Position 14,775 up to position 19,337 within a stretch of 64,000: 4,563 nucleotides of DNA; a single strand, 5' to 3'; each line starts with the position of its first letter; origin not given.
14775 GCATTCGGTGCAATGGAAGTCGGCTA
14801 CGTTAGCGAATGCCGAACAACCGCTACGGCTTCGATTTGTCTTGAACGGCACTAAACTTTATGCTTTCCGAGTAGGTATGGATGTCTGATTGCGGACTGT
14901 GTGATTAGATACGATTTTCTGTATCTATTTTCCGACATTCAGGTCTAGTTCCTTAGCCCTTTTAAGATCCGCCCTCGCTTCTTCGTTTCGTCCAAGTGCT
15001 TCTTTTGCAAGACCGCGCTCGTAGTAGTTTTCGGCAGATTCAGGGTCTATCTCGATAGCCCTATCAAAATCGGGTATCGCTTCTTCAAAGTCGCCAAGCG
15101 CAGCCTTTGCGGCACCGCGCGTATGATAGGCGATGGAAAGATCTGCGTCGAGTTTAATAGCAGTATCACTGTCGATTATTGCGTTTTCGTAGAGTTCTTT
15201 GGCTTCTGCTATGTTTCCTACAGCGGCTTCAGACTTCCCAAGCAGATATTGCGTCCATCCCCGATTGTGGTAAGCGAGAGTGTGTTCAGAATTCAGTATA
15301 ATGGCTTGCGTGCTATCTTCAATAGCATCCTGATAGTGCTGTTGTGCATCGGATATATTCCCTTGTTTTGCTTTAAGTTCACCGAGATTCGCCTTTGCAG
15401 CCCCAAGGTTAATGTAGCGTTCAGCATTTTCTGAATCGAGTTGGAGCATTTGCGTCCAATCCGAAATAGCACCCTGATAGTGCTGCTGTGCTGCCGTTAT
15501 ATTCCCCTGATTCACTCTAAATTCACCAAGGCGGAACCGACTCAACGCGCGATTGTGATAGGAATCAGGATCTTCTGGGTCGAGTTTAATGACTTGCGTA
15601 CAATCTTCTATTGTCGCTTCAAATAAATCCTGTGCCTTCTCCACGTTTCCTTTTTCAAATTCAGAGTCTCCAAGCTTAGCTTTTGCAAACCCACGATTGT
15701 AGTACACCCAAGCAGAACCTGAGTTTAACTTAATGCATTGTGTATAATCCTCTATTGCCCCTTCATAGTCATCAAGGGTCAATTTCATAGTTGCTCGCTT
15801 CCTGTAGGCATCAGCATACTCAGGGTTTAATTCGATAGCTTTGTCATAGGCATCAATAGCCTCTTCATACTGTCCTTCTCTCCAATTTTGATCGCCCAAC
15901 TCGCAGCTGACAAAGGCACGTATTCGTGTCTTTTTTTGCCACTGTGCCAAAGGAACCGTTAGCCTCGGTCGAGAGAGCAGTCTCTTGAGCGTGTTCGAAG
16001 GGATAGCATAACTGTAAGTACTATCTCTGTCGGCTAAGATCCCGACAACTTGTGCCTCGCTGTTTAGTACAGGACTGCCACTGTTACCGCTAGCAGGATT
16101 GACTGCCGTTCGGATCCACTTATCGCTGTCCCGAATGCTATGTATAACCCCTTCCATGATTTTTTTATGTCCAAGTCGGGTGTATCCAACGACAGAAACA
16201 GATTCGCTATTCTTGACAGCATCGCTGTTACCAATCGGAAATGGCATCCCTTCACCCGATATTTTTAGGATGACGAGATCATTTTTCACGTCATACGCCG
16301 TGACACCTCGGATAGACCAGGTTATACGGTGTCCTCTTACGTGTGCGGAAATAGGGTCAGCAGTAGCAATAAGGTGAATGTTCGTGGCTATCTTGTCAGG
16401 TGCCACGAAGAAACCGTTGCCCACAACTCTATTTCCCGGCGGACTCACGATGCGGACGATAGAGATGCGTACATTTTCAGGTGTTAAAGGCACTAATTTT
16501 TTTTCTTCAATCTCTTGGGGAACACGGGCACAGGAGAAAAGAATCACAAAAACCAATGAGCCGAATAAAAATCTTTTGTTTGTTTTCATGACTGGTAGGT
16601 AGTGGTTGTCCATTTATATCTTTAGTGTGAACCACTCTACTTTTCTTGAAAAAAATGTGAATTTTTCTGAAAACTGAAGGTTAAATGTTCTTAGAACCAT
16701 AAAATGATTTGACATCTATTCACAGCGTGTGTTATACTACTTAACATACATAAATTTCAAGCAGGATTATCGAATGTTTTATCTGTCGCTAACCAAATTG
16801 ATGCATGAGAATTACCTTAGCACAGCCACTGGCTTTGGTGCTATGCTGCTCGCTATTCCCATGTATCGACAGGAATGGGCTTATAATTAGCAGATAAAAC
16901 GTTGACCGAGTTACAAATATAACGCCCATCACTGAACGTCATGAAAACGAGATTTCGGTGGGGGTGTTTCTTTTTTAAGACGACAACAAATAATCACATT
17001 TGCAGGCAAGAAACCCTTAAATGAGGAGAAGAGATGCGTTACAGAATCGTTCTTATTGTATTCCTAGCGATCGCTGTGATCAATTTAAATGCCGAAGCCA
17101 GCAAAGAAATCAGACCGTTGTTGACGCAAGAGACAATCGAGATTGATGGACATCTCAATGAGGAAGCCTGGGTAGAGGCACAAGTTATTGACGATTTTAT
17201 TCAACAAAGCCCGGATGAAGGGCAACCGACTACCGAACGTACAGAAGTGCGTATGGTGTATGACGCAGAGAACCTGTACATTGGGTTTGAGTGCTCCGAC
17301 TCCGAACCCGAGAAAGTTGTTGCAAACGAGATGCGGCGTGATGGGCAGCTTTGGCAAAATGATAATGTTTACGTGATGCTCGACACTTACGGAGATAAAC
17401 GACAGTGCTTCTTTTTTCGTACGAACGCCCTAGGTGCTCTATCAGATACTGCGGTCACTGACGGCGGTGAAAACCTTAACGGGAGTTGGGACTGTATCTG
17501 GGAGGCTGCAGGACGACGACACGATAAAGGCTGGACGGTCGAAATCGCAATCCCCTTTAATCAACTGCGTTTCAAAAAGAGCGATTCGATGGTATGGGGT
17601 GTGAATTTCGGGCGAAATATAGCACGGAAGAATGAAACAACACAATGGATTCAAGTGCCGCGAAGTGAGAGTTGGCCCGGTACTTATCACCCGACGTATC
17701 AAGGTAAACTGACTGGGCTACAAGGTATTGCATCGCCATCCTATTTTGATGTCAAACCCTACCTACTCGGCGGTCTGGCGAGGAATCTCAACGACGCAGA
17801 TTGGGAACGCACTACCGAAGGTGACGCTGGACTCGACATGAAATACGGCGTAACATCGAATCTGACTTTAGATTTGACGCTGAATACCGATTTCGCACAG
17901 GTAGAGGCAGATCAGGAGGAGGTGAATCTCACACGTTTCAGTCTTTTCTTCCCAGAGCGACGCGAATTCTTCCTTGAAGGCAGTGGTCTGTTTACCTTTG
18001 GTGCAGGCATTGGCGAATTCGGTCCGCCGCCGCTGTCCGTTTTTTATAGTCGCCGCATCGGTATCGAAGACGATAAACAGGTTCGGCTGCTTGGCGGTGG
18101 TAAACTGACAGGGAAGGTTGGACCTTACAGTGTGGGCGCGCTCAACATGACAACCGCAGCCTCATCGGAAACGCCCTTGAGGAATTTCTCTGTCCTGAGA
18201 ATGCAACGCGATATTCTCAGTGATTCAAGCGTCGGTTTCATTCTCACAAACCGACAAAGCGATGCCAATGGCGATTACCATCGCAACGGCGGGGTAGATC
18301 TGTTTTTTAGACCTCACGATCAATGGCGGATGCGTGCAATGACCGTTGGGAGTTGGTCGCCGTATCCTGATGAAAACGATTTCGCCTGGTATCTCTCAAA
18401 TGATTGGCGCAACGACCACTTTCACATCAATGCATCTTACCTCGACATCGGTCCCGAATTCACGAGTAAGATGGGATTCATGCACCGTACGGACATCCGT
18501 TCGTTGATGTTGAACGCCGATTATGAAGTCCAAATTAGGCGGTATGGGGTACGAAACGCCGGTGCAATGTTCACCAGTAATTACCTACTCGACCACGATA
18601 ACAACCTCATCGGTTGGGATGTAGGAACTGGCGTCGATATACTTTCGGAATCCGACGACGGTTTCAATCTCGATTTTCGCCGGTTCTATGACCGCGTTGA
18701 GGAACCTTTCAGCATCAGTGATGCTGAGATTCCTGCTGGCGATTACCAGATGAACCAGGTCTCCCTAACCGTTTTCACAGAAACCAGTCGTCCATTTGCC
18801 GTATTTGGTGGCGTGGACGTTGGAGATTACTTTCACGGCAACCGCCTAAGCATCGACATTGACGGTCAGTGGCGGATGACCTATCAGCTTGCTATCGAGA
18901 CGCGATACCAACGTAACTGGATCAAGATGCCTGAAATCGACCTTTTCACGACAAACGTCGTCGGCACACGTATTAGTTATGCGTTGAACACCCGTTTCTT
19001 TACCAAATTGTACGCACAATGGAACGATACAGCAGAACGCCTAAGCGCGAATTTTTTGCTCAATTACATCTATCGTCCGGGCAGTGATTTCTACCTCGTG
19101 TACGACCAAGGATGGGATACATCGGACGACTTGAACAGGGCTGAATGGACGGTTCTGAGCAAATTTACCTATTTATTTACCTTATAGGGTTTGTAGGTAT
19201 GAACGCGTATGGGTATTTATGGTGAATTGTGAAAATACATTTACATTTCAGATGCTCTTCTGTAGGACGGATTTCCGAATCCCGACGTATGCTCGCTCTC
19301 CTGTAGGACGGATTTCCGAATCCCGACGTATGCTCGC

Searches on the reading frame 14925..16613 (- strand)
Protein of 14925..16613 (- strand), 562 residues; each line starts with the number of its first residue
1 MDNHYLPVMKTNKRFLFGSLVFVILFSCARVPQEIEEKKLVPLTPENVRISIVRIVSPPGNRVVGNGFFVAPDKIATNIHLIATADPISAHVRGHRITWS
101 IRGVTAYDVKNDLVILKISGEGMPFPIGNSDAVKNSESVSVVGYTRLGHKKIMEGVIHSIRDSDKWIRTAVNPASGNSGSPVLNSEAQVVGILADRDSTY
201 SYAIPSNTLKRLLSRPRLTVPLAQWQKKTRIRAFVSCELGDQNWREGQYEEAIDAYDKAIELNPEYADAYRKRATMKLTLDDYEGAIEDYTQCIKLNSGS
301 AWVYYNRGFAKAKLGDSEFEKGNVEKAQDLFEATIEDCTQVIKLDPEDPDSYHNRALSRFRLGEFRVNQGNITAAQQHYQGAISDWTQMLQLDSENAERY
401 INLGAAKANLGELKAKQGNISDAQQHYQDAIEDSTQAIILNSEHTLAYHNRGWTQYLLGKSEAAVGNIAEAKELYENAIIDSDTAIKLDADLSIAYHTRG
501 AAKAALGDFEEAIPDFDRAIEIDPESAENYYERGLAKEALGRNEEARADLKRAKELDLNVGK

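Call 74: search_protein_families(library=pfam, proteins=[window:14925-16613:-], max_evalue=0.00001)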
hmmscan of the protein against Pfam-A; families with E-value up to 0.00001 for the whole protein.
window:14925-16613:- (562 aa): 15 families
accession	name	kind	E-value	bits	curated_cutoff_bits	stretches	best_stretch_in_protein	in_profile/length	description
PF13414.12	TPR_11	-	4.1e-40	135.6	26.8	3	246-274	7-35/42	TPR repeat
PF00515.34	TPR_1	-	3e-39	131.7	27.8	2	495-525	3-33/34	Tetratricopeptide repeat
PF07719.23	TPR_2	-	6.9e-34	113.6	27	2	237-266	5-34/34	Tetratricopeptide repeat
PF13371.12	TPR_9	-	1.4e-28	99.1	35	1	244-297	6-59/73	Tetratricopeptide repeat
PF13431.12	TPR_17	-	4.6e-28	95.5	24.4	0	516-548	2-34/34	Tetratricopeptide repeat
PF13181.12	TPR_8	-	1.1e-26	91.1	25.7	0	495-525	3-33/34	Tetratricopeptide repeat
PF13424.12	TPR_12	-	1.4e-23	83.3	30.1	2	453-524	4-76/77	Tetratricopeptide repeat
PF13432.12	TPR_16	-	8.6e-22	77.7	32.7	2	239-292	3-56/65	Tetratricopeptide repeat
PF13428.12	TPR_14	-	3.3e-21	74.1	23.5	0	239-275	7-43/44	Tetratricopeptide repeat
PF13365.12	Trypsin_2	-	1.9e-19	71.3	27.6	1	65-192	1-144/144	Trypsin-like peptidase domain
PF14559.12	TPR_19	-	9.1e-16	58.4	25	0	505-555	3-53/68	Tetratricopeptide repeat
PF13174.12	TPR_6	-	1.2e-14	54.3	26.3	0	242-265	9-32/33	Tetratricopeptide repeat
PF13374.12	TPR_10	-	1.8e-10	40.9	27.5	0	406-434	4-32/42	Tetratricopeptide repeat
PF17874.7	TPR_MalT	-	5.6e-08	32.9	45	0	329-434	15-110/336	MalT-like TPR region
PF25575.1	TPR_BSK1_C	-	5.9e-06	26.6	42.2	0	234-297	43-107/118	Serine/threonine-protein kinase BSK1-like, TPR repeats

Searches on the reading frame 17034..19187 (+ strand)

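Call 75: search_protein_families(library=pfam, proteins=[window:17034-19187:+], max_evalue=0.00001)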
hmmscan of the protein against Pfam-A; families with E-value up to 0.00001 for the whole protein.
window:17034-19187:+ (717 aa): 2 families
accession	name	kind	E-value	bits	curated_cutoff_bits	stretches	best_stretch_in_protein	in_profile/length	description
PF19313.5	DUF5916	-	6.7e-24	85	22.6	1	242-349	9-101/572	Domain of unknown function (DUF5916)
PF06452.16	CBM9_1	-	3.1e-10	40.7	23.4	1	37-203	1-158/185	Carbohydrate family 9 binding domain-like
